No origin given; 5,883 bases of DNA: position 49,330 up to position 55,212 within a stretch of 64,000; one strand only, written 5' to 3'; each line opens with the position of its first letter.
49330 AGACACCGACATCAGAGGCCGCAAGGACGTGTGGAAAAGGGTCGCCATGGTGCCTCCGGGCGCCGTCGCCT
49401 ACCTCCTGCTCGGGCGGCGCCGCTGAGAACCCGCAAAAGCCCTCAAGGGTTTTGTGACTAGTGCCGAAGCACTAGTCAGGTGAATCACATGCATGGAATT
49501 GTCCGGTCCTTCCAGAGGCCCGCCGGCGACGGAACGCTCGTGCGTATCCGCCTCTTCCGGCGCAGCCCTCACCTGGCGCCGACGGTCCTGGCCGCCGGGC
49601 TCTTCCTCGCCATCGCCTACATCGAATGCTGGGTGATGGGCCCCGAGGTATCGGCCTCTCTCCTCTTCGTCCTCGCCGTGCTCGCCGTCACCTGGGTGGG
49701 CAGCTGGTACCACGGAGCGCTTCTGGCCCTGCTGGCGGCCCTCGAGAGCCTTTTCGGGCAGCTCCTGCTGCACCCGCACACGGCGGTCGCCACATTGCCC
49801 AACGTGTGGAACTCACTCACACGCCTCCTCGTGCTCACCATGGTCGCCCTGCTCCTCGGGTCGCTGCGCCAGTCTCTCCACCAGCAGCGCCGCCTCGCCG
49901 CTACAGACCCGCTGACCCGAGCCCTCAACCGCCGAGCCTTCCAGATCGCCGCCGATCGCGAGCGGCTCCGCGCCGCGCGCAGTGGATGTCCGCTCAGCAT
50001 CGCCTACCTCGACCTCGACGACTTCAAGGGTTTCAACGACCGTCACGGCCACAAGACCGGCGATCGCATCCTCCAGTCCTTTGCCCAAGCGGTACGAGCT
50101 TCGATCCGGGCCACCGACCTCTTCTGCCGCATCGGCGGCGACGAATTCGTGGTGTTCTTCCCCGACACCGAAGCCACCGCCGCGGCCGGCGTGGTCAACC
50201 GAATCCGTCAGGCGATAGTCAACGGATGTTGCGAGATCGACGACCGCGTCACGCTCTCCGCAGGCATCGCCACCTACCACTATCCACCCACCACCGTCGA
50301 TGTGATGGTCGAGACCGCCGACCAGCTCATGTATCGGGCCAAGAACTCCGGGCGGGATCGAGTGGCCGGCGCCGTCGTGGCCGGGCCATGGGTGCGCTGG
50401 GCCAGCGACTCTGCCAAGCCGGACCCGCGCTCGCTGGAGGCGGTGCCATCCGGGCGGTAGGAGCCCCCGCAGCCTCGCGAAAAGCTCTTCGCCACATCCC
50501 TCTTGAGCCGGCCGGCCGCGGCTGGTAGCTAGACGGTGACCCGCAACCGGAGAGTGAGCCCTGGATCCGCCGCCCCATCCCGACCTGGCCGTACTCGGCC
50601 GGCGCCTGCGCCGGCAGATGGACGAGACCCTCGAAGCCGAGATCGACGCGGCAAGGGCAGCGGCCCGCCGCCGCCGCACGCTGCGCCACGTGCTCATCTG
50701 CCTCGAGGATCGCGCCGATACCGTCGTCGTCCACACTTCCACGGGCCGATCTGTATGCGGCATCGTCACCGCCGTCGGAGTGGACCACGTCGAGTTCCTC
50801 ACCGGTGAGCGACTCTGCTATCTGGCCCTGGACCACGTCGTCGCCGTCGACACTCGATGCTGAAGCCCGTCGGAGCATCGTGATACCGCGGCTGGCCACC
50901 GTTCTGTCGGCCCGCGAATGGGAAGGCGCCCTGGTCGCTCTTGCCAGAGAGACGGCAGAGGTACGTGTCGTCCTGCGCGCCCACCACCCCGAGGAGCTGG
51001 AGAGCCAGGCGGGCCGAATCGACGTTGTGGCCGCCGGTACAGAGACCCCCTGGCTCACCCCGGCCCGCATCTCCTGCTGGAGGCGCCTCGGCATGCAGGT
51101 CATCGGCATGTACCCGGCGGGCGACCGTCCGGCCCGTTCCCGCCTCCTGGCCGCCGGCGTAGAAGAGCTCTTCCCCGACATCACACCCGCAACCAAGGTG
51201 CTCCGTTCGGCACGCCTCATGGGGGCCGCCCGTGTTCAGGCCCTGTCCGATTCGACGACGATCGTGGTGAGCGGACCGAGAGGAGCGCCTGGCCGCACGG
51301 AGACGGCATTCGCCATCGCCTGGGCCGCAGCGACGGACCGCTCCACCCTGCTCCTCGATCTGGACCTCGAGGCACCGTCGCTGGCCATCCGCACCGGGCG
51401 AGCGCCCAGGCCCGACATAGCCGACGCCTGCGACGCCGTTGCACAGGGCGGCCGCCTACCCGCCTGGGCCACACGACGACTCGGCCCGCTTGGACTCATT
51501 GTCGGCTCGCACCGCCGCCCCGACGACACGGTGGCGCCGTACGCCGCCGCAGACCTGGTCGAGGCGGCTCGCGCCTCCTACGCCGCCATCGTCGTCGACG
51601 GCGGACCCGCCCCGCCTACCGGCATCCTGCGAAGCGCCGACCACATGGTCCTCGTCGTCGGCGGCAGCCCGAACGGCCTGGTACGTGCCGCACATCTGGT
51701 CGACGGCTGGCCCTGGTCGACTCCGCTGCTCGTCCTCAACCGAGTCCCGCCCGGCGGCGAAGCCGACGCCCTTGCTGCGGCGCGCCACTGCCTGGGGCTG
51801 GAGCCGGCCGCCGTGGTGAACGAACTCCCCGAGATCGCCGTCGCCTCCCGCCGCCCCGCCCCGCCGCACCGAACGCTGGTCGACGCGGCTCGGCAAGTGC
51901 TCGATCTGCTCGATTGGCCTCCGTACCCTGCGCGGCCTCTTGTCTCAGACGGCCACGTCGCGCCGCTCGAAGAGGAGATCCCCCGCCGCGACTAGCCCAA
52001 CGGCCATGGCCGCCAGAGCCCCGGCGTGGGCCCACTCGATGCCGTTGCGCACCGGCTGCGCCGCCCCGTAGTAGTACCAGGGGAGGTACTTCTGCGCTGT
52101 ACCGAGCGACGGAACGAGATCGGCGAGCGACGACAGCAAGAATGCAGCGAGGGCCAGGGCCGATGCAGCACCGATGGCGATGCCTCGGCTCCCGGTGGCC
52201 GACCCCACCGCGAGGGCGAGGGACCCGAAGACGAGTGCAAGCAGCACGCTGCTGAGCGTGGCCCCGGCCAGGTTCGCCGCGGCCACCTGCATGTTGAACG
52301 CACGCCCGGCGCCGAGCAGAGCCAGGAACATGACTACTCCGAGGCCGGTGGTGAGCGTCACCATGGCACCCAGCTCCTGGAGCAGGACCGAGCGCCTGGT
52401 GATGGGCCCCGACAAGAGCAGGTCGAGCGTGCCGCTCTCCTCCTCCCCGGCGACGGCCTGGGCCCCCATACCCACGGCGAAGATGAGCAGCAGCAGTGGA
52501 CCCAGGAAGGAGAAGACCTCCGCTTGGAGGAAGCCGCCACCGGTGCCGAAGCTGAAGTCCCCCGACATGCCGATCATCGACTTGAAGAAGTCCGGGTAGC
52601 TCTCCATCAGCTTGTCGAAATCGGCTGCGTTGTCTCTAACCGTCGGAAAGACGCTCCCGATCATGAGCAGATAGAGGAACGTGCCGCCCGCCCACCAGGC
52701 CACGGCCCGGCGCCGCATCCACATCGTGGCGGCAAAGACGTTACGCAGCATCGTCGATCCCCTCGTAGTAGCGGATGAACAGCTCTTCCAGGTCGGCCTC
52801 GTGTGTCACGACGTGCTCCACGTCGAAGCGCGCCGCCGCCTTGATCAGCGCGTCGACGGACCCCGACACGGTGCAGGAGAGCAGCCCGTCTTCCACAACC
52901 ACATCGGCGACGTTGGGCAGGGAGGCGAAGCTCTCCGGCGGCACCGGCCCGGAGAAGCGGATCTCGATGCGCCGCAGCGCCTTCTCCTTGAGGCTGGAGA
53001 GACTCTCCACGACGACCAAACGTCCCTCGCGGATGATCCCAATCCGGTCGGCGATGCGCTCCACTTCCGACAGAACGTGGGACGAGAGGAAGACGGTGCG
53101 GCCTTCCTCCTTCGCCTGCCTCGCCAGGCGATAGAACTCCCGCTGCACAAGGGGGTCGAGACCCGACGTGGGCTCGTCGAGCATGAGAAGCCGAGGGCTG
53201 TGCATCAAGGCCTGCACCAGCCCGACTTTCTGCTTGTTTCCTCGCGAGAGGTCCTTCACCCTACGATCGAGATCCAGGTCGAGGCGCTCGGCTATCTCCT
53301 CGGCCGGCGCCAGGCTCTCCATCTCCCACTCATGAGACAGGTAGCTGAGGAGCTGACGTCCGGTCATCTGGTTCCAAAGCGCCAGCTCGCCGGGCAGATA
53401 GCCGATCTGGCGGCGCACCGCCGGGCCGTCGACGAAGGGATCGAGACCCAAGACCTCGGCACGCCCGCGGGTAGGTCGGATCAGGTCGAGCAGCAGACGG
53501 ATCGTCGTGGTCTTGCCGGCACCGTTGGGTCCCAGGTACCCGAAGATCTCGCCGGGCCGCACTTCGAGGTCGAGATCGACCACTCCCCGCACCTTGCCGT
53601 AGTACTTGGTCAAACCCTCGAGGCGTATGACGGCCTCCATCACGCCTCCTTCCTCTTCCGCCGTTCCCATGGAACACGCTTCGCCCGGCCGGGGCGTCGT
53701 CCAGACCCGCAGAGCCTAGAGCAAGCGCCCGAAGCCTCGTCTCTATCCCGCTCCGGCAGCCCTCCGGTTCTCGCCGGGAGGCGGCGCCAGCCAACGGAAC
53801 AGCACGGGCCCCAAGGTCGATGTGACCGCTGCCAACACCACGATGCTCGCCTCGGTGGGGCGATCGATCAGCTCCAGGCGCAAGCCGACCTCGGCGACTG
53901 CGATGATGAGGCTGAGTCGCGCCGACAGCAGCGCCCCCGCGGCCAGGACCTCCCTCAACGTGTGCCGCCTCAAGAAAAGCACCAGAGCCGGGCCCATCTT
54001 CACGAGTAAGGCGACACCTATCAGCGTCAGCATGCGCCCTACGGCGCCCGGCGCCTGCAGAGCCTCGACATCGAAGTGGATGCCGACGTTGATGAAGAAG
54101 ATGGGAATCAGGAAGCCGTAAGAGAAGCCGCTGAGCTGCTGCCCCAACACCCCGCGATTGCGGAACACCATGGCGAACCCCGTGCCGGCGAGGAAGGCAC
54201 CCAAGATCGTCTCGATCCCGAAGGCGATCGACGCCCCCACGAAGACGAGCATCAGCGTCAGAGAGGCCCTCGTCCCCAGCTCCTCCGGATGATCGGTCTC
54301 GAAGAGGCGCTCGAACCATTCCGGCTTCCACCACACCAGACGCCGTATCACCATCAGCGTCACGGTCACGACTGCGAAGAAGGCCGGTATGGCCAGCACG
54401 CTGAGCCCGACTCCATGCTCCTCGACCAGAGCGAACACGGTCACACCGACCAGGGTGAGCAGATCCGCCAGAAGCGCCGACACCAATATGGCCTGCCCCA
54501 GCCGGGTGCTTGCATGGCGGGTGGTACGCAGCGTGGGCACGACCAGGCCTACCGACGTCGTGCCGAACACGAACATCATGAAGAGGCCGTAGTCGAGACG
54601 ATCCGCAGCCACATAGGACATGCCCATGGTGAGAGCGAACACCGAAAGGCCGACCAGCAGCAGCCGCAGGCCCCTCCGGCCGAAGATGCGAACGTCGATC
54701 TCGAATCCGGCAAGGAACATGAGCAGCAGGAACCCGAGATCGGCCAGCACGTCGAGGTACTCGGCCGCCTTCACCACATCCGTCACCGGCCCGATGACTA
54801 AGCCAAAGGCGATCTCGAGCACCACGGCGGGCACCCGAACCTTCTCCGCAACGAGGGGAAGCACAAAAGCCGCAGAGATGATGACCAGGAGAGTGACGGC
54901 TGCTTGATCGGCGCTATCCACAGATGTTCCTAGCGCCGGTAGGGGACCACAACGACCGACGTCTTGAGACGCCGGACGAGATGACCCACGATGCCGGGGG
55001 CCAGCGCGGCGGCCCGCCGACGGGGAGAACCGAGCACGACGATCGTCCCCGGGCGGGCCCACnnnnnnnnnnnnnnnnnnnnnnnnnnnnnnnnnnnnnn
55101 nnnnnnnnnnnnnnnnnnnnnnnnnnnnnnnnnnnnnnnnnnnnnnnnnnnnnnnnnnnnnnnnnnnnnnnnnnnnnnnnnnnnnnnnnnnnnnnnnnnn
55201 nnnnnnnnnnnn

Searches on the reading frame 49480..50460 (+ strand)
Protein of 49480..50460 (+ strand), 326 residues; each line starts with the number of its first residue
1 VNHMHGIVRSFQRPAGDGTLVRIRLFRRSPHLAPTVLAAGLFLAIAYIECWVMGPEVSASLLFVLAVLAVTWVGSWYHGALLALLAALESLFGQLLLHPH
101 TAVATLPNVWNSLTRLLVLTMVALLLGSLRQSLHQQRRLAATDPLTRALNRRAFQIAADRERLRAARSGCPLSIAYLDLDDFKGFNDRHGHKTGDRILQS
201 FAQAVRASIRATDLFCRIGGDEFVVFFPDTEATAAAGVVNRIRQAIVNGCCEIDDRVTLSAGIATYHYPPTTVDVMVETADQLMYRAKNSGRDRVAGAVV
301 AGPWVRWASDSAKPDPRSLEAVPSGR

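Call 41: search_protein_families(library=pfam, proteins=[window:49480-50460:+], max_evalue=0.000001)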
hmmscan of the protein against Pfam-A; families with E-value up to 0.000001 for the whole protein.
window:49480-50460:+ (326 aa): 2 families
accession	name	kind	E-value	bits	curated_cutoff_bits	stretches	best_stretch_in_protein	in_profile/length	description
PF00990.26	GGDEF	-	1.3e-37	129.5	23.8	1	140-294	1-161/161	Diguanylate cyclase, GGDEF domain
PF22335.1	Cas10-Cmr2_palm2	-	4.8e-07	30.4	27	1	191-296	28-133/133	Cas10/Cmr2, second palm domain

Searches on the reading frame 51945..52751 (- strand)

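Call 41: search_protein_families(library=pfam, proteins=[window:51945-52751:-], max_evalue=0.000001)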
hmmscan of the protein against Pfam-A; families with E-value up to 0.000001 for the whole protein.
window:51945-52751:- (268 aa): 2 families
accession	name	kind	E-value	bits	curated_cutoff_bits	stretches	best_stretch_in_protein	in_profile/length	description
PF12679.13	ABC2_membrane_2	-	1.1e-19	71.2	27.2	1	13-266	11-283/283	ABC-2 family transporter protein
PF12698.13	ABC2_membrane_3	-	8.3e-07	28.8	31.6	0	81-230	165-313/347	ABC-2 family transporter protein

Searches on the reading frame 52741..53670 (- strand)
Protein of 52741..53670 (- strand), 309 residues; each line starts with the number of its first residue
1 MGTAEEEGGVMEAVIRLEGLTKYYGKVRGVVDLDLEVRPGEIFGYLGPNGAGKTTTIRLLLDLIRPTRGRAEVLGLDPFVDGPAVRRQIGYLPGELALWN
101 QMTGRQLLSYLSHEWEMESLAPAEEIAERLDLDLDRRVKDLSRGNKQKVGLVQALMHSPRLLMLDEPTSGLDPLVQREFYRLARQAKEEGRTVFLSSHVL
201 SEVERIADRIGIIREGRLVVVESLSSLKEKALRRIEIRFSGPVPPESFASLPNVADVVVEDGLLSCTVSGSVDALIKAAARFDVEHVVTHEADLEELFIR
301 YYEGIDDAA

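Call 42: search_protein_families(library=pfam, proteins=[window:52741-53670:-], max_evalue=0.000001)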
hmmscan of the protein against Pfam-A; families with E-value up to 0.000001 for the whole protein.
window:52741-53670:- (309 aa): 2 families
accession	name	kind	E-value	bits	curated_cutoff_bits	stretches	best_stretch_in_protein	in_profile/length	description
PF00005.33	ABC_tran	-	9.5e-26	91.5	25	1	32-169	3-137/137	ABC transporter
PF13304.12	AAA_21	-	1.8e-13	51.6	27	1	137-198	234-298/304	AAA domain, putative AbiEii toxin, Type IV TA system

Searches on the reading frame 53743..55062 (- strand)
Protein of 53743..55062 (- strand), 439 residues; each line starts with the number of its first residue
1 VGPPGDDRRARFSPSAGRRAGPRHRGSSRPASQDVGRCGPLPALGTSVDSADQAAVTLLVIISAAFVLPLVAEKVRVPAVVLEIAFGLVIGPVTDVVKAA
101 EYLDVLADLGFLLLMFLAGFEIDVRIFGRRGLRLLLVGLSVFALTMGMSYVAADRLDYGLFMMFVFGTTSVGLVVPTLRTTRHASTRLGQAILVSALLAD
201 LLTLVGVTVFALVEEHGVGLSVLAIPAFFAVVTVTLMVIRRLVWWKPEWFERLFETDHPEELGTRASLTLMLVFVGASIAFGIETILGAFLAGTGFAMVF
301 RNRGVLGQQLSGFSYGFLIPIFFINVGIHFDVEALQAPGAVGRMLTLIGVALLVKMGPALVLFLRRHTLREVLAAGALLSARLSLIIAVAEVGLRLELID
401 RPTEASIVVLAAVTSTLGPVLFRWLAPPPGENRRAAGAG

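Call 42: search_protein_families(library=pfam, proteins=[window:53743-55062:-], max_evalue=0.000001)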
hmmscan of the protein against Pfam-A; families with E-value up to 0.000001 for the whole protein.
window:53743-55062:- (439 aa): 1 family
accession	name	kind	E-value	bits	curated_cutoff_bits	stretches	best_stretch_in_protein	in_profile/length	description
PF00999.27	Na_H_Exchanger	-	1.5e-55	189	26.2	1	63-423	2-371/375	Sodium/hydrogen exchanger, transmembrane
